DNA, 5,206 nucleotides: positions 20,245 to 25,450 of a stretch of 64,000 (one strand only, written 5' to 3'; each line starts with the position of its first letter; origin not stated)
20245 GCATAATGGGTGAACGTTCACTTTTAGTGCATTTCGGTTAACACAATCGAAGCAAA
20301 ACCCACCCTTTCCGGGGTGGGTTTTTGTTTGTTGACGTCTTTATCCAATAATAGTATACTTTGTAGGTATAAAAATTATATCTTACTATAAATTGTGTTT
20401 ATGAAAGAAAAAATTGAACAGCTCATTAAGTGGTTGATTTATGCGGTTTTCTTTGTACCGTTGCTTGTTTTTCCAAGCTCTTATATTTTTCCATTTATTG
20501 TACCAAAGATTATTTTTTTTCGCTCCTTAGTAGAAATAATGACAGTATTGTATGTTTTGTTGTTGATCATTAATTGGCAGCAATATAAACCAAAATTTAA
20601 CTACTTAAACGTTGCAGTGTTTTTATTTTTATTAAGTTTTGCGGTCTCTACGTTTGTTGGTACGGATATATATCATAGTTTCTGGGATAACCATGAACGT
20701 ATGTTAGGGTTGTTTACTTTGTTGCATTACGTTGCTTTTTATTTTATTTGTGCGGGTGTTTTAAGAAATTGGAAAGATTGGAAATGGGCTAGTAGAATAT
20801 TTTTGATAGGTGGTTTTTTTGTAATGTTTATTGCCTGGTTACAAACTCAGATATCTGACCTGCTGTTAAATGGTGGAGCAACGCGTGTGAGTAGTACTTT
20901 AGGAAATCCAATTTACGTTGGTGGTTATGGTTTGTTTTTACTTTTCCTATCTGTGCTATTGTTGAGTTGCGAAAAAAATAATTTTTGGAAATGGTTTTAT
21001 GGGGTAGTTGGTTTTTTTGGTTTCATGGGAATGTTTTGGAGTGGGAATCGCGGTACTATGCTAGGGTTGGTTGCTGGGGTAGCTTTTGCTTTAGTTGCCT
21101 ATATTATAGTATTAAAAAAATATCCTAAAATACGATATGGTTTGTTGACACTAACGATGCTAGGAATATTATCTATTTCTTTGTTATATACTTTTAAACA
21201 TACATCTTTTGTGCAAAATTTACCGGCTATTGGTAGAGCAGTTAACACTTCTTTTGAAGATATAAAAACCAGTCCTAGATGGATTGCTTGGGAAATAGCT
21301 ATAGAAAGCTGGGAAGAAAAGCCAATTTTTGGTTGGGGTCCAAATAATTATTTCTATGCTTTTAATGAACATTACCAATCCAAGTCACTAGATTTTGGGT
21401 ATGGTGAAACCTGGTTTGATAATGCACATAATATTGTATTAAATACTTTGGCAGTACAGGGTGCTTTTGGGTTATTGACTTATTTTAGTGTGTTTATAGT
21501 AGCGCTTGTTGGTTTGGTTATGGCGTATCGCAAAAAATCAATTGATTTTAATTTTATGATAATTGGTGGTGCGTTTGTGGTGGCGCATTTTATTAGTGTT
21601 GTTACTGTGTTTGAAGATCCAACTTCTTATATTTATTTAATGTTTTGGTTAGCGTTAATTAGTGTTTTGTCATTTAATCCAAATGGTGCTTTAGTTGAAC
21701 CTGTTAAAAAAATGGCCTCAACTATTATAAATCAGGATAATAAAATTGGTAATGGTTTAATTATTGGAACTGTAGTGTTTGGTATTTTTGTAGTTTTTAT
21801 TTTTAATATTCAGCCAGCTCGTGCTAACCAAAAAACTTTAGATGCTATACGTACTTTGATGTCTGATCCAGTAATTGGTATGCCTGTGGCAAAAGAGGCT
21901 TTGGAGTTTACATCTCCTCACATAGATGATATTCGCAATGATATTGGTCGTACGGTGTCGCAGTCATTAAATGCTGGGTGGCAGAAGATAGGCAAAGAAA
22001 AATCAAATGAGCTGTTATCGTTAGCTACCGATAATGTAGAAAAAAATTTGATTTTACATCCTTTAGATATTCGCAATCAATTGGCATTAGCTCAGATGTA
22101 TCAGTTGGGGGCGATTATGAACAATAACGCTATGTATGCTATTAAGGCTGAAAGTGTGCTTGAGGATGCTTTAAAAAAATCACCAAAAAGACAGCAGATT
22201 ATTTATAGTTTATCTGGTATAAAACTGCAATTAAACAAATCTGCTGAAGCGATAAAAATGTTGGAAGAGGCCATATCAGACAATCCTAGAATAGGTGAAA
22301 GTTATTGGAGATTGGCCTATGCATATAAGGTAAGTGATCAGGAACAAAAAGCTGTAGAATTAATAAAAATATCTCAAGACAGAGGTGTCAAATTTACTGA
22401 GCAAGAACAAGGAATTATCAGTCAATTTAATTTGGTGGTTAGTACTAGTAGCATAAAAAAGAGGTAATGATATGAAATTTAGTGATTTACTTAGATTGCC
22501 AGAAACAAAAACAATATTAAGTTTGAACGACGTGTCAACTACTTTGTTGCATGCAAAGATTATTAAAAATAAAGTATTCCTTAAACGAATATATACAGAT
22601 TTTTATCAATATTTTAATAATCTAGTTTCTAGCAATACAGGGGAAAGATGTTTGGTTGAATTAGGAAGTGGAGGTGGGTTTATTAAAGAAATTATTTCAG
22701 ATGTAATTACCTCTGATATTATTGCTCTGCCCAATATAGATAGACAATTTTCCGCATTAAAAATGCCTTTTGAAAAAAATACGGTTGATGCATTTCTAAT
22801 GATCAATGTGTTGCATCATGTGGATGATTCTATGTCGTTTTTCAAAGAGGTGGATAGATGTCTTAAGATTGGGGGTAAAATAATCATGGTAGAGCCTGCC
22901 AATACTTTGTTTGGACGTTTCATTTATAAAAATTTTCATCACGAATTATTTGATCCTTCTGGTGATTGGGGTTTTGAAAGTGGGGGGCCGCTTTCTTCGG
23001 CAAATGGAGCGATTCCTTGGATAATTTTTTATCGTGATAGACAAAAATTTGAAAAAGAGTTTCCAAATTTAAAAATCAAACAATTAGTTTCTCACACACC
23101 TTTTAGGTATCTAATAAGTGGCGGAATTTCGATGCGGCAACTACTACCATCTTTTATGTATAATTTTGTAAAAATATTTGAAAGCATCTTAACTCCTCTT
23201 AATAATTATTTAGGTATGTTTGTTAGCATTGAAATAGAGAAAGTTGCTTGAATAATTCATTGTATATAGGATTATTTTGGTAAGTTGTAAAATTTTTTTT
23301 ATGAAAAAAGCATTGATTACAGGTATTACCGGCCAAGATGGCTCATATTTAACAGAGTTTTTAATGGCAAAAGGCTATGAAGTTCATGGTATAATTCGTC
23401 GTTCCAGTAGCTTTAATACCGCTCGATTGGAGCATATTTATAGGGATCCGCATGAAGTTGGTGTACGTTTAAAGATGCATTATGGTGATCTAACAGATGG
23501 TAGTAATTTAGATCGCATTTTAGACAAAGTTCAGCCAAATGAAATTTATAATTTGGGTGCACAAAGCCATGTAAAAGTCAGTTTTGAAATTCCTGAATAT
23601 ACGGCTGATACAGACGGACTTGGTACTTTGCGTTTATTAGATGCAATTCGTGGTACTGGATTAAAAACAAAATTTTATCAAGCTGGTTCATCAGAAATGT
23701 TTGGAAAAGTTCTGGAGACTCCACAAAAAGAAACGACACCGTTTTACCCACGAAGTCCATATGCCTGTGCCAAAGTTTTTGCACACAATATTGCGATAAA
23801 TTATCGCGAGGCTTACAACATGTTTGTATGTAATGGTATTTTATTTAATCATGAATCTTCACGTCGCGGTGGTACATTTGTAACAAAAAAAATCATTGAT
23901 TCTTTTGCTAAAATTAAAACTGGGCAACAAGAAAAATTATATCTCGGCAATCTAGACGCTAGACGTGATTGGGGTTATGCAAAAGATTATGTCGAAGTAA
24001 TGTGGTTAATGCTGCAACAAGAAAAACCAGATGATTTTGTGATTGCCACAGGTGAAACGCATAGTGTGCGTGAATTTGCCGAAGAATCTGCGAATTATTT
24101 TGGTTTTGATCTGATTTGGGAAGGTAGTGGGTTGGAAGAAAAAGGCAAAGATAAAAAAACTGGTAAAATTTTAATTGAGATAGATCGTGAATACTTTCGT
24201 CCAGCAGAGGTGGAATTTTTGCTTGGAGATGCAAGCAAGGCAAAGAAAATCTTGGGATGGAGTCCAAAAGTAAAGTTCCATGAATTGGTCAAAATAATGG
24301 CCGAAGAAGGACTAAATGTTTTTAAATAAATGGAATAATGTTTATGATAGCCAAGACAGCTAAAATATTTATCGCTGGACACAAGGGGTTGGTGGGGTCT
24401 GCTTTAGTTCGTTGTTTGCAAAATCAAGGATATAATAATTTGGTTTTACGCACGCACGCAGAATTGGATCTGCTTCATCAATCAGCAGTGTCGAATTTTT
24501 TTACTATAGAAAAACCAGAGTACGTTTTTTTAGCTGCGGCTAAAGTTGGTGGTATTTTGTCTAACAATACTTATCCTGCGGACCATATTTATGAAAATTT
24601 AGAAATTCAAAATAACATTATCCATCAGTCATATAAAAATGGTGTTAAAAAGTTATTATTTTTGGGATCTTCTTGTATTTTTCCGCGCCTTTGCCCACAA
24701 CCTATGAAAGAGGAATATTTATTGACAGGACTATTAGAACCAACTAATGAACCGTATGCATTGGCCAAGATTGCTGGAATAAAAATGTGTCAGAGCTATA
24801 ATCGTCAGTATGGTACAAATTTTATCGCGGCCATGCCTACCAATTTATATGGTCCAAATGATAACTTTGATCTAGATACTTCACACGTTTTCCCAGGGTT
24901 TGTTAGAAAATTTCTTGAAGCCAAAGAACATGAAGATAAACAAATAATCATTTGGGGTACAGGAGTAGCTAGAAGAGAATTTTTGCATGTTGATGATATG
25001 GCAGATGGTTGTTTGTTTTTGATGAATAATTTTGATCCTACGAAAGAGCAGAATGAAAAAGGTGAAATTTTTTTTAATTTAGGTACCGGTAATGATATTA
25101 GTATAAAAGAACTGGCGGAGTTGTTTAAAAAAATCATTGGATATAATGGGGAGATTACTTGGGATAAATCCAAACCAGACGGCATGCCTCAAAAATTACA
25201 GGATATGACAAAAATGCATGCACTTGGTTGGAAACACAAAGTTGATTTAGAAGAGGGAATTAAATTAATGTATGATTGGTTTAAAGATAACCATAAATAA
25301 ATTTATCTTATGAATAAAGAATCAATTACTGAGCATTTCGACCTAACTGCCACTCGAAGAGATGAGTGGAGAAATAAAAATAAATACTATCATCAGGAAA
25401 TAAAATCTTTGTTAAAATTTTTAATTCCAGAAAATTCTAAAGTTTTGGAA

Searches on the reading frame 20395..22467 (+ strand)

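Call 10: search_protein_families(library=pfam, proteins=[window:20395-22467:+], max_evalue=0.00001)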
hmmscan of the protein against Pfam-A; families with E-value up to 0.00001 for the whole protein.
window:20395-22467:+ (690 aa): 1 family
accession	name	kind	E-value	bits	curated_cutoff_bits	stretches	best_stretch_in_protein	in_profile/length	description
PF04932.20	Wzy_C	-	4.3e-19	69.2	31.7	1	207-364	4-149/149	O-Antigen ligase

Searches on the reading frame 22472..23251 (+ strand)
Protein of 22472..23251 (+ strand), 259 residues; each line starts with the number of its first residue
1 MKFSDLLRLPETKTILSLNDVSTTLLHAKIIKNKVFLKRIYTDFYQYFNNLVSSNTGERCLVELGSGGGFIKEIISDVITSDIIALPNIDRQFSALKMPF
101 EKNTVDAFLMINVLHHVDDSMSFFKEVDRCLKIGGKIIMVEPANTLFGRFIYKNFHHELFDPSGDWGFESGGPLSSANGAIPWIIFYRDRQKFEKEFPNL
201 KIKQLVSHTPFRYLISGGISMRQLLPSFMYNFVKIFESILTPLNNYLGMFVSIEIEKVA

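Call 10: search_protein_families(library=pfam, proteins=[window:22472-23251:+], max_evalue=0.00001)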
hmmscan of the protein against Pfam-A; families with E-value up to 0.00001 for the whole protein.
window:22472-23251:+ (259 aa): 1 family
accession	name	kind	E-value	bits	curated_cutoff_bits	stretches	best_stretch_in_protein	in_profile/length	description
PF08241.18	Methyltransf_11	-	8.6e-11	42.8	21.2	1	91-139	47-95/95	Methyltransferase domain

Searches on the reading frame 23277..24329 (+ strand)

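Call 10: search_protein_families(library=pfam, proteins=[window:23277-24329:+], max_evalue=0.00001)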
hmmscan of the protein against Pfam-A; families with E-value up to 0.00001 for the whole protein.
window:23277-24329:+ (350 aa): 2 families
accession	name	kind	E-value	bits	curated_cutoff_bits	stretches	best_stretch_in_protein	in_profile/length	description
PF16363.11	GDP_Man_Dehyd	-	2.5e-152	507.5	27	1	13-341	1-332/332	GDP-mannose 4,6 dehydratase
PF01370.27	Epimerase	-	6.2e-75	252.1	20.9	1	12-257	1-240/240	NAD dependent epimerase/dehydratase family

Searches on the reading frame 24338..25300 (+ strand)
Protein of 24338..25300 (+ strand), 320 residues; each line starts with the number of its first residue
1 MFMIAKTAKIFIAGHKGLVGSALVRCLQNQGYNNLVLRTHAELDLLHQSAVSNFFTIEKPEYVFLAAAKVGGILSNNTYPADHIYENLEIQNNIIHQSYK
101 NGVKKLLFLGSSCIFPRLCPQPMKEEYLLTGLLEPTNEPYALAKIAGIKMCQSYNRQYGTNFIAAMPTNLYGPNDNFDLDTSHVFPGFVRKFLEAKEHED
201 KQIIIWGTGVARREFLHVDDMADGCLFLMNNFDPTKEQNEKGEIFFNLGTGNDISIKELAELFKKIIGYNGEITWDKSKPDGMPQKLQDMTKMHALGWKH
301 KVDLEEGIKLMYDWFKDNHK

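Call 10: search_protein_families(library=pfam, proteins=[window:24338-25300:+], max_evalue=0.00001)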
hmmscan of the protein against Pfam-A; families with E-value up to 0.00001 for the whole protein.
window:24338-25300:+ (320 aa): 2 families
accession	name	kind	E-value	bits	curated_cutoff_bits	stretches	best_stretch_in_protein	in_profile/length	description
PF01370.27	Epimerase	-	1.2e-60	205.4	20.9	1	10-236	1-232/240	NAD dependent epimerase/dehydratase family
PF16363.11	GDP_Man_Dehyd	-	4.7e-17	62.9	27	1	89-311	104-332/332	GDP-mannose 4,6 dehydratase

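Call 85: search_protein_families(library=ncbifam, proteins=[window:24338-25300:+], max_evalue=1e-15)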
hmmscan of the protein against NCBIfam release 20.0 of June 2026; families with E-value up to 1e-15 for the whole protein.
window:24338-25300:+ (320 aa): 3 families
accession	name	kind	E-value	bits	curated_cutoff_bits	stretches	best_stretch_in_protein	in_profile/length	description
NF047922.1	GDPFucSynFcl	equivalog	1.2e-140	468.3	500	1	7-319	2-305/308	GDP-L-fucose synthase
TIGR01179.1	galE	equivalog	2.1e-18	66.3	262.3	1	42-318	53-328/332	UDP-glucose 4-epimerase GalE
TIGR01181.1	dTDP_gluc_dehyt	equivalog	8.6e-16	57.9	365.1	0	137-319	148-315/321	dTDP-glucose 4,6-dehydratase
